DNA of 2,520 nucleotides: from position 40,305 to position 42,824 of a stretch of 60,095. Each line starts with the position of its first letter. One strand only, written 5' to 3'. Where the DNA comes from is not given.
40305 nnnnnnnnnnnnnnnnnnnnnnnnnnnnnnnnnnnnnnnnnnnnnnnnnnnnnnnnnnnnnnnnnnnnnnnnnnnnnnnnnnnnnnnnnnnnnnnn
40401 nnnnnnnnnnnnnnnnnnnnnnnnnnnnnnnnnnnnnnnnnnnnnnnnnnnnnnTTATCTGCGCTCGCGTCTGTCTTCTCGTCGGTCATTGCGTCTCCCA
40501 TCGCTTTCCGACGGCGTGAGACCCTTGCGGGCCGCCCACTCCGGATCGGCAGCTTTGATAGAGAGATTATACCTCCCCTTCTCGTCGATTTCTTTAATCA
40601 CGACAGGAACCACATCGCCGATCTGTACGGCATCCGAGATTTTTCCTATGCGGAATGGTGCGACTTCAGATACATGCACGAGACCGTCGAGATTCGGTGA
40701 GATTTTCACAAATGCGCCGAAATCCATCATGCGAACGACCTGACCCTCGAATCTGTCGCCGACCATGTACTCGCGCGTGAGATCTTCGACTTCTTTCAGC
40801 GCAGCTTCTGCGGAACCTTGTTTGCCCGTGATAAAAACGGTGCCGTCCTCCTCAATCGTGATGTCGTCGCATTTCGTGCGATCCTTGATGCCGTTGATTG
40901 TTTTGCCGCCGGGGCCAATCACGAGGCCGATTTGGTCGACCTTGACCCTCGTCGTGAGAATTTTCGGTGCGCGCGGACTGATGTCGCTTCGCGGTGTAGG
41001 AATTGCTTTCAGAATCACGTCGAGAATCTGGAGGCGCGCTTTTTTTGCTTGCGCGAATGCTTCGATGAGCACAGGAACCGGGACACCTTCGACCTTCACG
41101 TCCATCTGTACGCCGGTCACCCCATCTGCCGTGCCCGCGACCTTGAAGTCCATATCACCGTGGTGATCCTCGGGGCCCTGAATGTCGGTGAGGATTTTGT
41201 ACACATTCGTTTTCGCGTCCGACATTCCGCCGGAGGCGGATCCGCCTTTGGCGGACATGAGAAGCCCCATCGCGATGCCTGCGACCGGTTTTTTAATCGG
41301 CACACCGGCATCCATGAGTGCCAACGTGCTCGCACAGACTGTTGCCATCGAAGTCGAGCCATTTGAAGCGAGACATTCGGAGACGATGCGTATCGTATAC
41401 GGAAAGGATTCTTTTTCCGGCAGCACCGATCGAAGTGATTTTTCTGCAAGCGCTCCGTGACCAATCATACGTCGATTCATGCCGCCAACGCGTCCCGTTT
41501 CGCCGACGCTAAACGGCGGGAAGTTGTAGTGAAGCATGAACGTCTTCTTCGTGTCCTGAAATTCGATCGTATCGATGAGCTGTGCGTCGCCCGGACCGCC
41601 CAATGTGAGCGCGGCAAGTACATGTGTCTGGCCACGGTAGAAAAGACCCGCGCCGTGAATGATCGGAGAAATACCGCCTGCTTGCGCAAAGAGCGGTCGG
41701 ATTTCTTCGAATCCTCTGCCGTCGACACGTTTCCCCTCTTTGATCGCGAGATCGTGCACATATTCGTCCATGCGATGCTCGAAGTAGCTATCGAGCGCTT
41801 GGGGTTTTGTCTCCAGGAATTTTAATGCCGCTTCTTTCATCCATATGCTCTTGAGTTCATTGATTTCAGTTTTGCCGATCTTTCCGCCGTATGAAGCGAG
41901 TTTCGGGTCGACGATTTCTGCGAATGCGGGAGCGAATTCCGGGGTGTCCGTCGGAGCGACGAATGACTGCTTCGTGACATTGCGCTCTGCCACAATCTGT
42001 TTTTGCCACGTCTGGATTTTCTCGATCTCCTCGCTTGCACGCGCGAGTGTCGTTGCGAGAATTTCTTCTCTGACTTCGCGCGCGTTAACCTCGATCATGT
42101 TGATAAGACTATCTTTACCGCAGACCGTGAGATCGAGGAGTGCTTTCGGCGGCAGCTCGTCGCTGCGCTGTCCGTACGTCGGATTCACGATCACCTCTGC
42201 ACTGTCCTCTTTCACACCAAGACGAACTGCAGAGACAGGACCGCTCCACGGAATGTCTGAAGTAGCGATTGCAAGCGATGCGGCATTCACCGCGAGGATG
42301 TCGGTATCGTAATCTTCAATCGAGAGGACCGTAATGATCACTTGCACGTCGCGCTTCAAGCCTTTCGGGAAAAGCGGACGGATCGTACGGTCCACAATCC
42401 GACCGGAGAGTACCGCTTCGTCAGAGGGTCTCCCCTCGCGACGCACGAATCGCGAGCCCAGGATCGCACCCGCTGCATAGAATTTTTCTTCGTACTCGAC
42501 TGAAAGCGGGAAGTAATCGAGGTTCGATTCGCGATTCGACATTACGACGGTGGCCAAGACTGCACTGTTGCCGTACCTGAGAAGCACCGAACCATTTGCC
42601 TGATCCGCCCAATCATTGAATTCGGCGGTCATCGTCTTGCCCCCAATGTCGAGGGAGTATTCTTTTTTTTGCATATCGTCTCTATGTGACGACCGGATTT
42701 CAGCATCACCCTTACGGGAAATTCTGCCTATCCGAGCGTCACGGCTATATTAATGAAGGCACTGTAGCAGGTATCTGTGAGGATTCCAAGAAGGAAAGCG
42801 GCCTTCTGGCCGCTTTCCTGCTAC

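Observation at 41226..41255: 30-bp double-hairpin mini-element inserted in frame in two unrelated essential genes (pnp, rarA) and once intergenically, each time with short flanking direct repeats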

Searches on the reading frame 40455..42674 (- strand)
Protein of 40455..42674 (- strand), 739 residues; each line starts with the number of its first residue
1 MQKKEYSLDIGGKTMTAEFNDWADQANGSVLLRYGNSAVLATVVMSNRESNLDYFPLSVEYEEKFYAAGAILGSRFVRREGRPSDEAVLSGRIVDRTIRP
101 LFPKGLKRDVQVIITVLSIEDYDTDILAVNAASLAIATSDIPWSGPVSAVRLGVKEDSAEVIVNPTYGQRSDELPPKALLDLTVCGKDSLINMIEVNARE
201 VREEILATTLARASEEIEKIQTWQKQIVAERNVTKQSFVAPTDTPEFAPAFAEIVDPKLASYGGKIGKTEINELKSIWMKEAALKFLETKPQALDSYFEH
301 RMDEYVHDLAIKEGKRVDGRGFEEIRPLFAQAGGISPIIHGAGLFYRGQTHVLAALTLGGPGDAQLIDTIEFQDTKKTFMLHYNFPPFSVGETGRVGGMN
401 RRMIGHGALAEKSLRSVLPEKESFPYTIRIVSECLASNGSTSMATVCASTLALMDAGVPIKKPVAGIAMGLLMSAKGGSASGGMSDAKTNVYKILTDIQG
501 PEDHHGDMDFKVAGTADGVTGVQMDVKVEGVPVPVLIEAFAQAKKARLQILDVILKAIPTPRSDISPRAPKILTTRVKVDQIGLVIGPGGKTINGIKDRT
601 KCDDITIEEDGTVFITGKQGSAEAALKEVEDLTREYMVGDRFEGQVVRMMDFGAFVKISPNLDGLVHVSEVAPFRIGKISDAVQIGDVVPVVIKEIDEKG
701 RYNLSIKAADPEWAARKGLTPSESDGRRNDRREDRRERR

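Call 16: search_protein_families(library=pfam, proteins=[window:40455-42674:-])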
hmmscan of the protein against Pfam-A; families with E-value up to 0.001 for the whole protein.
window:40455-42674:- (739 aa): 4 families
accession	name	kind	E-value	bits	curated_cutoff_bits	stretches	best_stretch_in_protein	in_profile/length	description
PF01138.27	RNase_PH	-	1.6e-51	174.6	25.5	2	13-142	3-130/130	3' exoribonuclease family, domain 1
PF00575.29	S1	-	1.2e-14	54.8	22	1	636-707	2-74/74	S1 RNA binding domain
PF00013.35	KH_1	-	6.3e-11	42.3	21.5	1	576-631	5-66/66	KH domain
PF03725.20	RNase_PH_C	-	1.5e-05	25.3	20.8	0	145-214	1-65/67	3' exoribonuclease family, domain 2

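Call 17: search_solved_structures(query=window:40455-42674:-, show_alignments=2, max_evalue=1e-50)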
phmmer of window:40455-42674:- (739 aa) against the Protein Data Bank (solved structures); distinct sequences matched with E-value up to 1e-50: 26.
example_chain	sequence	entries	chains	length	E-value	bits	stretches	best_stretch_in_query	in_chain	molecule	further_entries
5yjj_A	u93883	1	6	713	3.5e-167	561.1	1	2-709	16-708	Polyribonucleotide nucleotidyltransferase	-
8zaw_A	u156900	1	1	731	1.1e-160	539.6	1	5-715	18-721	Polyribonucleotide nucleotidyltransferase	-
4am3_A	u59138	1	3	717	1.6e-149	502.7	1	5-713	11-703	POLYRIBONUCLEOTIDE NUCLEOTIDYLTRANSFERASE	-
4aid_A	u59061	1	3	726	1.7e-149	502.7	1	5-713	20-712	POLYRIBONUCLEOTIDE NUCLEOTIDYLTRANSFERASE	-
4aim_A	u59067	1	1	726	2.2e-149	502.2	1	5-713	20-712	POLYRIBONUCLEOTIDE NUCLEOTIDYLTRANSFERASE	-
3cdi_A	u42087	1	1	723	3.8e-147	494.9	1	10-712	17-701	Polynucleotide phosphorylase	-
4nbq_A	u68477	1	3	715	5.2e-147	494.4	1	8-710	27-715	Polyribonucleotide nucleotidyltransferase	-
7ogk_A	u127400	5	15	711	1.3e-146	493.1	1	10-712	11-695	Polyribonucleotide nucleotidyltransferase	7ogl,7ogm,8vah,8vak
7ld5_A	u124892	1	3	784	5.3e-146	491.1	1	10-713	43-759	Polyribonucleotide nucleotidyltransferase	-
8wx0_A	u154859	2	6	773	1.5e-144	486.3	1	10-715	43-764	Bifunctional guanosine pentaphosphate synthetase/polyribonucleotide nucleotidyltransferase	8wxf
8wwp_A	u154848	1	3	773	6.3e-144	484.2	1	10-715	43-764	Bifunctional guanosine pentaphosphate synthetase/polyribonucleotide nucleotidyltransferase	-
1e3h_A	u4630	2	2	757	3.8e-141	475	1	11-705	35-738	GUANOSINE PENTAPHOSPHATE SYNTHETASE | Polyribonucleotide nucleotidyltransferase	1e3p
6d6k_A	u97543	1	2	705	2e-135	456.1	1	13-708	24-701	Polyribonucleotide nucleotidyltransferase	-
5xex_A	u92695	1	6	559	3.6e-131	442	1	2-566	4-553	Polyribonucleotide nucleotidyltransferase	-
9qh3_A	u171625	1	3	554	3.3e-118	399.2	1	9-570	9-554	Polyribonucleotide nucleotidyltransferase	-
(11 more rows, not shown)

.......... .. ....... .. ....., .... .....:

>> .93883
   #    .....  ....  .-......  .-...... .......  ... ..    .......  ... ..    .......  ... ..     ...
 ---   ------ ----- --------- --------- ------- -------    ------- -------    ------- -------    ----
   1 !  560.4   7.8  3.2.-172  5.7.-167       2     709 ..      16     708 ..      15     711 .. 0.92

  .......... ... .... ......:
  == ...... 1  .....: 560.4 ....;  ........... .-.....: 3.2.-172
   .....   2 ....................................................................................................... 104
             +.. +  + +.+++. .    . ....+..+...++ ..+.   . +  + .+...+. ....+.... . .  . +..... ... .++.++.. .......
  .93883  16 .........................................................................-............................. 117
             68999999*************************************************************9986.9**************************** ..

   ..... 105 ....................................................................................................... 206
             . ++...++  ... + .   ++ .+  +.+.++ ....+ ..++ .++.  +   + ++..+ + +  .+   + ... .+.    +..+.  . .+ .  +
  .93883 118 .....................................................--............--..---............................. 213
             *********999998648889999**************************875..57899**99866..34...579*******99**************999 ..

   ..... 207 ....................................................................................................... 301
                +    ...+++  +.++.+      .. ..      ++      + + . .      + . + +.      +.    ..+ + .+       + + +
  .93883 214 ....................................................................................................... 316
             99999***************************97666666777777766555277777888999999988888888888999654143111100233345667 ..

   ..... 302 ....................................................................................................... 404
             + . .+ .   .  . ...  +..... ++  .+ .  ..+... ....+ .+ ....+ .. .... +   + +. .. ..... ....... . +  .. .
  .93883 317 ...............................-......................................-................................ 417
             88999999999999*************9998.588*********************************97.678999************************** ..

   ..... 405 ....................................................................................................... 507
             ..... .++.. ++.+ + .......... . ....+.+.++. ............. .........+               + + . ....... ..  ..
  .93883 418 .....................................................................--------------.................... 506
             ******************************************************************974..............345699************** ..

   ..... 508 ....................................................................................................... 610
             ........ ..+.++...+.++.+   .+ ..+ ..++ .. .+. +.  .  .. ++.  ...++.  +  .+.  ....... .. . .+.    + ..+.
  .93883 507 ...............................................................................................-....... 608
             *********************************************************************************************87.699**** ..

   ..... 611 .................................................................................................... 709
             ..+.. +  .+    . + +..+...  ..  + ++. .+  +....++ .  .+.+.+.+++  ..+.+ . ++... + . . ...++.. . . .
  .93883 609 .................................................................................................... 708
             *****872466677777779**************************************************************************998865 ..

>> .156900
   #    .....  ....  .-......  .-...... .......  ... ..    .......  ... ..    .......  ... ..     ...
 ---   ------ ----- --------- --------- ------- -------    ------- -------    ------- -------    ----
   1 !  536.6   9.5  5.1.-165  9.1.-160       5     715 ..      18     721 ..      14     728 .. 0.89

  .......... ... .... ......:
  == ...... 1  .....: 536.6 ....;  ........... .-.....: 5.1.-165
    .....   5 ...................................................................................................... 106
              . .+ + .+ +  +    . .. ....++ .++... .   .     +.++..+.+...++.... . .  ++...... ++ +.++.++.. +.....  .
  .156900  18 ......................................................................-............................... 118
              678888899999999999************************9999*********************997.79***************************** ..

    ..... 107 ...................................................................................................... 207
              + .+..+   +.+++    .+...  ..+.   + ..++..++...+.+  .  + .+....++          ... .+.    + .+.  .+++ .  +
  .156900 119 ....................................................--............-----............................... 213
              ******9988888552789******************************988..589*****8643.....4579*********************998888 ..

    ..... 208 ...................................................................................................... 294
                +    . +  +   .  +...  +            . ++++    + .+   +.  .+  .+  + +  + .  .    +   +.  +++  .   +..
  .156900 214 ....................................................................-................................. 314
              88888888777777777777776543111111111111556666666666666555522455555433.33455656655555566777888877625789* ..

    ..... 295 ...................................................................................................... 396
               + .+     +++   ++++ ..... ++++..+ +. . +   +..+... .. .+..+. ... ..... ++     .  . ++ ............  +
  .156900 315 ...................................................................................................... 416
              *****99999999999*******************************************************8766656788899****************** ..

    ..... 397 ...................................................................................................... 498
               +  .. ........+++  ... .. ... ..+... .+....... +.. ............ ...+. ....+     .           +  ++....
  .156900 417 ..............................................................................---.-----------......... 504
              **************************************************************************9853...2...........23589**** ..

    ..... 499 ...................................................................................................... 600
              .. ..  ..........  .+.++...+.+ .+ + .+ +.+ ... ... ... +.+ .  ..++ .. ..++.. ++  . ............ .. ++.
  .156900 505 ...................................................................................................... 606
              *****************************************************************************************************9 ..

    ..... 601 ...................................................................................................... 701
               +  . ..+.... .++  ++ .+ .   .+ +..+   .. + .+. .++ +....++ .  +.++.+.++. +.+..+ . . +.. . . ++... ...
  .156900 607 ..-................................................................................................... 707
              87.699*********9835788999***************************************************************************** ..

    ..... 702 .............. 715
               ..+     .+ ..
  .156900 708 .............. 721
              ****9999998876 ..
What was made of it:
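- Checked: Solved PNPases have a gap there (call 17).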

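Call 19: find_homologous_proteins(query=window:40455-42674:-, max_evalue=1e-50)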
Query window:40455-42674:- (739 aa): 8000 proteins with E <= 1e-50 among 8000 candidates; the best 120 are listed.
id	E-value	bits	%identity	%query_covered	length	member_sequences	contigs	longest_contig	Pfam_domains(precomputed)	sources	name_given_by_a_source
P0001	0.0e+0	1643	100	100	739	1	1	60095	PF00013.36,PF00575.30,PF01138.28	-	-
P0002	0.0e+0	1344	81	100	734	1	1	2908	PF00013.36,PF03725.21,PF00575.30,PF01138.28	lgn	-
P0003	0.0e+0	1334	81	100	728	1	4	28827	PF00013.36,PF03725.21,PF00575.30,PF01138.28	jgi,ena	-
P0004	0.0e+0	1334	81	100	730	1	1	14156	PF00013.36,PF03725.21,PF00575.30,PF01138.28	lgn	-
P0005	0.0e+0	1329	83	99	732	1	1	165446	PF00013.36,PF03725.21,PF00575.30,PF01138.28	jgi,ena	-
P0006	0.0e+0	1328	81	100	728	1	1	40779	PF00013.36,PF03725.21,PF00575.30,PF01138.28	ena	-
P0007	0.0e+0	1326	81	99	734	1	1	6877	PF00013.36,PF03725.21,PF00575.30,PF01138.28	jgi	jgi:polyribonucleotide nucleotidyltransferase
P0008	0.0e+0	1325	81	100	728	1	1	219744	PF00013.36,PF03725.21,PF00575.30,PF01138.28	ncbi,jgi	ncbi:MAG: hypothetical protein RLZZ416_376 [Candidatus Parcubacteria bacterium]|jgi:polyribonucleoti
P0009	0.0e+0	1325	82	99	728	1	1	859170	PF00013.36,PF03725.21,PF00575.30,PF01138.28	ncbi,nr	ncbi:MAG: polyribonucleotide nucleotidyltransferase [Candidatus Kaiserbacteria bacterium]|nr:MAG: po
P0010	0.0e+0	1324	81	100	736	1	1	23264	PF00013.36,PF03725.21,PF00575.30,PF01138.28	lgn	-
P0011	0.0e+0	1321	80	100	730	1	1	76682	PF00013.36,PF03725.21,PF00575.30,PF01138.28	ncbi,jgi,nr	ncbi:polyribonucleotide nucleotidyltransferase [Candidatus Parcubacteria bacterium]|nr:MAG: polyribo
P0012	0.0e+0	1316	81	100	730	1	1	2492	PF00013.36,PF03725.21,PF00575.30,PF01138.28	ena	-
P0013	0.0e+0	1314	80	100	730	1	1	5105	PF00013.36,PF03725.21,PF00575.30,PF01138.28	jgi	-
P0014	0.0e+0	1310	80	100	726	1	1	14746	PF00013.36,PF03725.21,PF00575.30,PF01138.28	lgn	-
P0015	0.0e+0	1309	81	99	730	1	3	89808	PF00013.36,PF03725.21,PF00575.30,PF01138.28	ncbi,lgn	-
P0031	0.0e+0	1300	80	100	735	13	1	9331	PF00013.36,PF03725.21,PF00575.30,PF01138.28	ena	-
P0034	0.0e+0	1297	82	96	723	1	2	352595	PF00013.36,PF03725.21,PF00575.30,PF01138.28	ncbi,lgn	-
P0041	0.0e+0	1290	79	100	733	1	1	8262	PF00013.36,PF03725.21,PF00575.30,PF01138.28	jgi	jgi:polyribonucleotide nucleotidyltransferase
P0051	0.0e+0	1285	79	100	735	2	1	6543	PF00013.36,PF03725.21,PF00575.30,PF01138.28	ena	-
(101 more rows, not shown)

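Call 26: find_encoding_contigs(protein=P0005, flank=10000, max_places=2)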
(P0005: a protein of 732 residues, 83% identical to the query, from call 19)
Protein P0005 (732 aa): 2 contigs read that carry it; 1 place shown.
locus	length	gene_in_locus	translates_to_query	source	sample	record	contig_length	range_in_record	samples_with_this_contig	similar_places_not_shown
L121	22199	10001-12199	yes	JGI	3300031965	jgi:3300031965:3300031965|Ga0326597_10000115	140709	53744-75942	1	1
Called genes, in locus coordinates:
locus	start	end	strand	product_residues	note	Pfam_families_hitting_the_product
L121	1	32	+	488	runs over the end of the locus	PF01743:PolyA_pol, PF12627:PolyA_pol_RNAbd, PF01966:HD, PF13735:tRNA_NucTran2_2 (faint)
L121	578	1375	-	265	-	PF03372:Exo_endo_phos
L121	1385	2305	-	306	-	PF02899:Phage_int_SAM_1, PF13495:Phage_int_SAM_4 (weak), PF00589:Phage_integrase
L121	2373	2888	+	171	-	-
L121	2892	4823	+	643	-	PF01839:FG-GAP (faint), PF13517:FG-GAP_3 (weak), PF07593:UnbV_ASPIC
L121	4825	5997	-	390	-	PF05496:RuvB_N, PF00158:Sigma54_activat (weak), PF13604:AAA_30 (weak), PF00004:AAA, PF07728:AAA_5 (weak), PF25361:AAA_lid_RFC1 (weak), PF16193:AAA_assoc_2, PF12002:MgsA_C, +1 more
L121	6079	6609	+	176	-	PF00254:FKBP_C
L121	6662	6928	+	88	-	PF00312:Ribosomal_S15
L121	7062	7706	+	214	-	PF01936:NYN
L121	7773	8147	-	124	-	-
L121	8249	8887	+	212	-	-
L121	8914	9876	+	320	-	PF01699:Na_Ca_ex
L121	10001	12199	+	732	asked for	PF01138:RNase_PH, PF03725:RNase_PH_C (faint), PF01138:RNase_PH, PF00013:KH_1, PF00575:S1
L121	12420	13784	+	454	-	-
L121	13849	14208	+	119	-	PF01258:zf-dskA_traR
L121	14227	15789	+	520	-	PF13541:ChlI, PF01078:Mg_chelatase, PF00004:AAA (faint), PF00493:MCM, PF07728:AAA_5 (weak), PF13335:Mg_chelatase_C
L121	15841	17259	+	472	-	-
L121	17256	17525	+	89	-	-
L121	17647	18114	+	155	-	-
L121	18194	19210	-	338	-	-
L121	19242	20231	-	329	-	PF00709:Adenylsucc_synt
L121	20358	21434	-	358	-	PF01476:LysM, PF23446:LysM1_NFP_LYK (faint), PF23473:LysM3_LYK4_5 (faint), PF01476:LysM, PF01551:Peptidase_M23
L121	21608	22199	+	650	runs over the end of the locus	PF00580:UvrD-helicase, PF13245:AAA_19, PF13604:AAA_30 (faint), PF01443:Viral_helicase1 (faint), PF13361:UvrD_C, PF13538:UvrD_C_2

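Call 27: find_encoding_contigs(protein=P0031, flank=5000, max_places=1)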
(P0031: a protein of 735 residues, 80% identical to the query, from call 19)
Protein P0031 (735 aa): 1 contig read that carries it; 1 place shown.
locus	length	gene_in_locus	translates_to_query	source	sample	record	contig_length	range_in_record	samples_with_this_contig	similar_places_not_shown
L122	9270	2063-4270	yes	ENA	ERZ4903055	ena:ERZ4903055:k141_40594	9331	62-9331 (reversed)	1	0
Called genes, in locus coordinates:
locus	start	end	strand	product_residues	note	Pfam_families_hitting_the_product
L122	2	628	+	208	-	?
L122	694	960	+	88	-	PF00312:Ribosomal_S15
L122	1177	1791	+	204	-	PF01936:NYN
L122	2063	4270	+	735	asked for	PF01138:RNase_PH, PF03725:RNase_PH_C (faint), PF01138:RNase_PH, PF00013:KH_1, PF00575:S1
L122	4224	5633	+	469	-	-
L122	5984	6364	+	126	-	PF01258:zf-dskA_traR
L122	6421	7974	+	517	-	PF13541:ChlI, PF00004:AAA (faint), PF00493:MCM, PF01078:Mg_chelatase, PF07728:AAA_5, PF13335:Mg_chelatase_C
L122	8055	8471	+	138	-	-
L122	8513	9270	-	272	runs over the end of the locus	?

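Call 28: find_encoding_contigs(protein=P0034, flank=10000, max_places=1)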
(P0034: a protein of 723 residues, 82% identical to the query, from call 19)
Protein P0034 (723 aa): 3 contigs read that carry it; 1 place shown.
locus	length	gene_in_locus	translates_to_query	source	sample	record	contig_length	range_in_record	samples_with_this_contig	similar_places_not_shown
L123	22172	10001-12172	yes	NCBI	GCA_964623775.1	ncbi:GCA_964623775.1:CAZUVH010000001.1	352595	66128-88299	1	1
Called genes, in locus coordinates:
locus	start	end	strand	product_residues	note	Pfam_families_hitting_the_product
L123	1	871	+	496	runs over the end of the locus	PF01743:PolyA_pol, PF12627:PolyA_pol_RNAbd, PF01966:HD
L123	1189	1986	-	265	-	PF03372:Exo_endo_phos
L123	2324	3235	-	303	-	PF02899:Phage_int_SAM_1, PF13102:Phage_int_SAM_5 (weak), PF13495:Phage_int_SAM_4, PF00589:Phage_integrase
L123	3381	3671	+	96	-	-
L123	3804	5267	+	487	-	PF13638:PIN_4, PF02562:PhoH, PF13604:AAA_30 (faint)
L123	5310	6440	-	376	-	PF05496:RuvB_N, PF07728:AAA_5 (weak), PF13173:AAA_14 (faint), PF13401:AAA_22 (faint), PF00004:AAA, PF16193:AAA_assoc_2, PF12002:MgsA_C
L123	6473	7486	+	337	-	-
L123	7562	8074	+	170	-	PF00254:FKBP_C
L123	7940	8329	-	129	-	-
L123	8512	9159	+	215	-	PF01936:NYN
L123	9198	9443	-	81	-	-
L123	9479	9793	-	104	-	-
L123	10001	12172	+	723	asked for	PF01138:RNase_PH, PF03725:RNase_PH_C (faint), PF01138:RNase_PH, PF00013:KH_1, PF00575:S1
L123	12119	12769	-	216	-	-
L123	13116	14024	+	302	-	-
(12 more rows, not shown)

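Call 29: find_encoding_contigs(protein=P0041, flank=5000, max_places=1)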
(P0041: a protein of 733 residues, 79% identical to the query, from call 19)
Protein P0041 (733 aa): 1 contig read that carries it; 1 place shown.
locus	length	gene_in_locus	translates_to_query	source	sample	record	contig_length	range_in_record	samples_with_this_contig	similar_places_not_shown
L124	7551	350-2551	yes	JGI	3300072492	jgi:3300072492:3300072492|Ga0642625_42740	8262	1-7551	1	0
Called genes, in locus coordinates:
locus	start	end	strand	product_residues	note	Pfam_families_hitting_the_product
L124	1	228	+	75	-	?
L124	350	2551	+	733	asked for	PF01138:RNase_PH, PF03725:RNase_PH_C (faint), PF01138:RNase_PH, PF00013:KH_1, PF00575:S1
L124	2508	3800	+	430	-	-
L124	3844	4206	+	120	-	PF01258:zf-dskA_traR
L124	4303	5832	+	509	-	PF13541:ChlI, PF00493:MCM, PF01078:Mg_chelatase, PF00004:AAA (faint), PF07728:AAA_5, PF13335:Mg_chelatase_C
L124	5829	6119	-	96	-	PF02656:DUF202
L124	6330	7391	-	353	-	PF23446:LysM1_NFP_LYK (faint), PF01476:LysM, PF23473:LysM3_LYK4_5 (weak), PF01476:LysM, PF01551:Peptidase_M23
